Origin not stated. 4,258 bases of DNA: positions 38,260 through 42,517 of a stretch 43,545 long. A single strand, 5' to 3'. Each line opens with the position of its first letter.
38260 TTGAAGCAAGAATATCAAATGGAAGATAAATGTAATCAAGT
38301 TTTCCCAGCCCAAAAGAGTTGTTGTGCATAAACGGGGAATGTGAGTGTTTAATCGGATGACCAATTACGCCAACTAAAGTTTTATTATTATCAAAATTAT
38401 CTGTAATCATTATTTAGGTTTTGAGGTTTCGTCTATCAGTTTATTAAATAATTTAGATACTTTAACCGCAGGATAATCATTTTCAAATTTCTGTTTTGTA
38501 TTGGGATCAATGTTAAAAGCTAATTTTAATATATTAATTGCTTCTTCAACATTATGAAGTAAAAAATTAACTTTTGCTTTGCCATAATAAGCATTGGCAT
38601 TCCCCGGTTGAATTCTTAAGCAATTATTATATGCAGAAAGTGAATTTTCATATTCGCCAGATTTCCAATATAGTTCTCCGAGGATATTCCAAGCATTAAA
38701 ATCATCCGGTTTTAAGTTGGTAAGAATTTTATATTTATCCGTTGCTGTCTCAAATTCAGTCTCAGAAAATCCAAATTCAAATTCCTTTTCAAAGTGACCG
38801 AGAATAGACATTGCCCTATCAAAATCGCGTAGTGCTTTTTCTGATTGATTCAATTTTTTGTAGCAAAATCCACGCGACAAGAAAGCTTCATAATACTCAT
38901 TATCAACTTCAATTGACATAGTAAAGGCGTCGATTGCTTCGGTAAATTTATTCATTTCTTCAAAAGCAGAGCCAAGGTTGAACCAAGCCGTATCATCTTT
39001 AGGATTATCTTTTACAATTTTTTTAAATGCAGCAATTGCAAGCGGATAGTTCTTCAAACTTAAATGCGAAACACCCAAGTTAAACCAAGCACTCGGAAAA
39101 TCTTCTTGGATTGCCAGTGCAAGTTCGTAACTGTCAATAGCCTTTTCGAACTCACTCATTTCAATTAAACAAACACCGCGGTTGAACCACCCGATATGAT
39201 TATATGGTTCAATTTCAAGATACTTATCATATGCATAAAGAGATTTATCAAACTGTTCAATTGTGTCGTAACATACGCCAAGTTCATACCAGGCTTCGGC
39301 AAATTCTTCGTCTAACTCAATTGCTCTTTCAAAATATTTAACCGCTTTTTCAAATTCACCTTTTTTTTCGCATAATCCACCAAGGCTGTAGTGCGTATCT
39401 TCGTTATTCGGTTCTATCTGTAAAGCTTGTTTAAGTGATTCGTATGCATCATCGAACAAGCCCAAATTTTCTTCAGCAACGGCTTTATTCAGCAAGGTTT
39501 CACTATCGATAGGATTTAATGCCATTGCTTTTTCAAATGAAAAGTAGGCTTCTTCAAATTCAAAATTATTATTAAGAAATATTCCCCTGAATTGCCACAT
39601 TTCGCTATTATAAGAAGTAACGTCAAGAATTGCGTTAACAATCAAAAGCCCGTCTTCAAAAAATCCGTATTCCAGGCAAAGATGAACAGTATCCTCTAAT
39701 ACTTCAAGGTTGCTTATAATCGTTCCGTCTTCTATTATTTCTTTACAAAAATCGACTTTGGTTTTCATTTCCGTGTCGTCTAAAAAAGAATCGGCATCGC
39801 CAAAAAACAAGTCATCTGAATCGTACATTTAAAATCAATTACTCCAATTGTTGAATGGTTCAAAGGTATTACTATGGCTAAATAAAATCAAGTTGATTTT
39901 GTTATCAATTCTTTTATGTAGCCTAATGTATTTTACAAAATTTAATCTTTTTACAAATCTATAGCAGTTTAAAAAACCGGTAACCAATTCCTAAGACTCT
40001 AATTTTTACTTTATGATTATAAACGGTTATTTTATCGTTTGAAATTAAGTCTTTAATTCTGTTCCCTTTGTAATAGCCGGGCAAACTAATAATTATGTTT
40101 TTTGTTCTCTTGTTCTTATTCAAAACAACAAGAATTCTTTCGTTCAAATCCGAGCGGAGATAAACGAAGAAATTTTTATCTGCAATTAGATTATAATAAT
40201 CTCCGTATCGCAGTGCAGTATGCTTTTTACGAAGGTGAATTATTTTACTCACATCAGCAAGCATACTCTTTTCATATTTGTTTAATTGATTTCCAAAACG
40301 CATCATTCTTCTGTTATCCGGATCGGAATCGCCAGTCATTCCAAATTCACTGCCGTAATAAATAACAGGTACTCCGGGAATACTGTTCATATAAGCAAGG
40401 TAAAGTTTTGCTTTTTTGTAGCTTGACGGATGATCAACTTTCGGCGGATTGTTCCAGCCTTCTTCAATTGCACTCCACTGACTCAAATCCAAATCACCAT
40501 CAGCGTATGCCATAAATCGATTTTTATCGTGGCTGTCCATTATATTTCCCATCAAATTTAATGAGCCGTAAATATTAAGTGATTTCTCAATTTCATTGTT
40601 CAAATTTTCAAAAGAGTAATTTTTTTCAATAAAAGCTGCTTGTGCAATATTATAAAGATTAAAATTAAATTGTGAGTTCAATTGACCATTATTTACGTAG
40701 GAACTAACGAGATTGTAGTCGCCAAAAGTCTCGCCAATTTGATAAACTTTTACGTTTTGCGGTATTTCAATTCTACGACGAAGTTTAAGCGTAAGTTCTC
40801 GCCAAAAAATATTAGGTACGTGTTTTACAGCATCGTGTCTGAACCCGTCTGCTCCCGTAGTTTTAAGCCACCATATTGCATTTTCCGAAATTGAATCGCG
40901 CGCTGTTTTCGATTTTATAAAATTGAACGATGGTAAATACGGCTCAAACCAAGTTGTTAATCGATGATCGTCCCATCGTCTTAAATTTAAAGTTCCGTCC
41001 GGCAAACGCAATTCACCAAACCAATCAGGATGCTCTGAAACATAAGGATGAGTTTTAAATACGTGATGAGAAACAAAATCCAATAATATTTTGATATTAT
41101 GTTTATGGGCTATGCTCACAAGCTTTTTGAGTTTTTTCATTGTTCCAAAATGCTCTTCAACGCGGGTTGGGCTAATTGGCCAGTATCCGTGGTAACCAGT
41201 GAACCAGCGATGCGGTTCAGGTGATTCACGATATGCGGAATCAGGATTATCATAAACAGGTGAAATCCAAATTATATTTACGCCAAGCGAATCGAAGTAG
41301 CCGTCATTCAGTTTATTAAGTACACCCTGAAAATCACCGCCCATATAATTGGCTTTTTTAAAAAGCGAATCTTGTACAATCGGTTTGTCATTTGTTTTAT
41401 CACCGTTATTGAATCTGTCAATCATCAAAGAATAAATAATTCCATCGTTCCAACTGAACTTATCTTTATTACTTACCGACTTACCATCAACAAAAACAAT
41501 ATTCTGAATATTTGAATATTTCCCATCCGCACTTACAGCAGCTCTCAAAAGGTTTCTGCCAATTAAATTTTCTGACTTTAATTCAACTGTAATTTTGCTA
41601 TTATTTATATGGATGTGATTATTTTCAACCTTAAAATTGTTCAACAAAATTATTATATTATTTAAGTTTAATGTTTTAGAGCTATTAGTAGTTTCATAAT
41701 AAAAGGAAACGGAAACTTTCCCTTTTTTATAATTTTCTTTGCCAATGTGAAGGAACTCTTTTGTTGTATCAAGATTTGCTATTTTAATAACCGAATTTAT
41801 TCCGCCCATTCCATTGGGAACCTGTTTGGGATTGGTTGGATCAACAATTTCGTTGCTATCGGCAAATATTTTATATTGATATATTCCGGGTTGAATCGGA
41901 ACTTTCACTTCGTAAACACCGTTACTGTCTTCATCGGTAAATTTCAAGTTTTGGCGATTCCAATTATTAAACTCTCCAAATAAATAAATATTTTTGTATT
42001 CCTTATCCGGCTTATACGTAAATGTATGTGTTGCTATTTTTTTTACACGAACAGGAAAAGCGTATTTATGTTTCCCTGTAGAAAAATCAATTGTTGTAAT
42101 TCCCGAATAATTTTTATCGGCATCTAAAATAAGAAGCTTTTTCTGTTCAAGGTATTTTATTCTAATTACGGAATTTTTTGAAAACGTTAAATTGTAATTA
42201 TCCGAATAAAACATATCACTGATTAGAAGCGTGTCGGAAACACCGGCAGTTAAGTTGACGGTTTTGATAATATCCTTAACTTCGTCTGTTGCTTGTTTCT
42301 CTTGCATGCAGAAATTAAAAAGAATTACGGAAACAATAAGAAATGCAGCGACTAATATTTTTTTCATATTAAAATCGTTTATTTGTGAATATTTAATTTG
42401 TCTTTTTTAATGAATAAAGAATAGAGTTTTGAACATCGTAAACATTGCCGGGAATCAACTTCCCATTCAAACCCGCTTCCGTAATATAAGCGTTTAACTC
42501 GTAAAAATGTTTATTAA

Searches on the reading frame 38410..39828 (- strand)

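Call 78: search_protein_families(library=pfam, proteins=[window:38410-39828:-], max_evalue=0.00001)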
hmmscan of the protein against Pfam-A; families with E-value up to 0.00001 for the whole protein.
window:38410-39828:- (472 aa): 21 families
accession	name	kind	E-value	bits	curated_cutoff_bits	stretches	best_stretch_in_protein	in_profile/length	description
PF00515.34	TPR_1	-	1.2e-68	224.8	27.8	4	144-176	2-34/34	Tetratricopeptide repeat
PF07719.23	TPR_2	-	4e-58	189.2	27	1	145-175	3-33/34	Tetratricopeptide repeat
PF13181.12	TPR_8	-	9.1e-49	159.9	25.7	1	145-175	3-33/34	Tetratricopeptide repeat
PF13414.12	TPR_11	-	1.2e-44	150.1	26.8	2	155-187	6-38/42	TPR repeat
PF13431.12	TPR_17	-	4.6e-42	139.2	24.4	0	165-196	1-32/34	Tetratricopeptide repeat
PF13432.12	TPR_16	-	1.9e-34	118.1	32.7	3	155-210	9-64/65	Tetratricopeptide repeat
PF14559.12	TPR_19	-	7.1e-32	110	25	0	388-443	2-57/68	Tetratricopeptide repeat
PF13424.12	TPR_12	-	7.9e-32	109.7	30.1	1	111-175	5-77/77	Tetratricopeptide repeat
PF13428.12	TPR_14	-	9.1e-32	106.7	23.5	0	145-184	3-42/44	Tetratricopeptide repeat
PF13174.12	TPR_6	-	6.7e-25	86.4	26.3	0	247-277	2-32/33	Tetratricopeptide repeat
PF13176.12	TPR_7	-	1.1e-23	81.6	27.9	0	146-175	2-33/36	Tetratricopeptide repeat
PF23914.1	TPR_CcmH_CycH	-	4.5e-22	79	42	0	72-170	47-148/158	Cytochrome c-type biogenesis protein H TPR domain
PF13371.12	TPR_9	-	2e-21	76.2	35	0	221-281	5-65/73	Tetratricopeptide repeat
PF12895.13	ANAPC3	-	2.3e-18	66.7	27.2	0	87-168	1-81/82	Anaphase-promoting complex, cyclosome, subunit 3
PF24575.1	TPR_Slam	-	5e-10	40.2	35.2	0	103-185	9-89/104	Surface lipoprotein assembly modifier, N-terminal TPR repeats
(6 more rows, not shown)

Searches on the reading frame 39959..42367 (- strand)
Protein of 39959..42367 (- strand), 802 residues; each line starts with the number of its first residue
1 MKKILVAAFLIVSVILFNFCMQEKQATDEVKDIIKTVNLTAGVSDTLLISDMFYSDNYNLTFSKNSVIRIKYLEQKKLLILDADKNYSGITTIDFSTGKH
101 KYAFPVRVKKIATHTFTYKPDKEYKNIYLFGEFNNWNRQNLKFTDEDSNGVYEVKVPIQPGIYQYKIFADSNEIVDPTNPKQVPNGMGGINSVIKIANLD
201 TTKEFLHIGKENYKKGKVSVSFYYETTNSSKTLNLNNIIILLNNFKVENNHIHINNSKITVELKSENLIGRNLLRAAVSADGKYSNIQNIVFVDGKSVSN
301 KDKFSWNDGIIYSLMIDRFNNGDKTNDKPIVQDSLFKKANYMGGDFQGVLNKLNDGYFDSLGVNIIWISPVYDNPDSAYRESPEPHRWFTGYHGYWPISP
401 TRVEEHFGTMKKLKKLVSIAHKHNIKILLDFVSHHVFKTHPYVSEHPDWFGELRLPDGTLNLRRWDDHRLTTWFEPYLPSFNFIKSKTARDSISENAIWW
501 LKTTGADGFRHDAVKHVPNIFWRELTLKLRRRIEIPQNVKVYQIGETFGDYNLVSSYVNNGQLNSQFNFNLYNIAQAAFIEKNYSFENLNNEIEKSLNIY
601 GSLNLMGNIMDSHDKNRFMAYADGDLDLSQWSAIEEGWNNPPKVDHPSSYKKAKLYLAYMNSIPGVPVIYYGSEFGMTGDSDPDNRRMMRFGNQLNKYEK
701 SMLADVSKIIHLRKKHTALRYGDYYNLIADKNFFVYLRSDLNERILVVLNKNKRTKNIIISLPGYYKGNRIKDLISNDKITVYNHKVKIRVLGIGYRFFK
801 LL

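Call 78: search_protein_families(library=pfam, proteins=[window:39959-42367:-], max_evalue=0.00001)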
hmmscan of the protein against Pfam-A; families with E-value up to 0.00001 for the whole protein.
window:39959-42367:- (802 aa): 3 families
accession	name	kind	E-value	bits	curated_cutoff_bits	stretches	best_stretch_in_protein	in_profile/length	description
PF00128.31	Alpha-amylase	-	1e-39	137.5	22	1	315-684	3-361/446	Alpha amylase, catalytic domain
PF16561.11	AMPK1_CBM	-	1e-09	38.9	26.8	1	123-199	10-82/85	Glycogen recognition site of AMP-activated protein kinase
PF16657.11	Malt_amylase_C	-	1.2e-06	28.9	27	1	726-790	5-67/75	Maltogenic Amylase, C-terminal domain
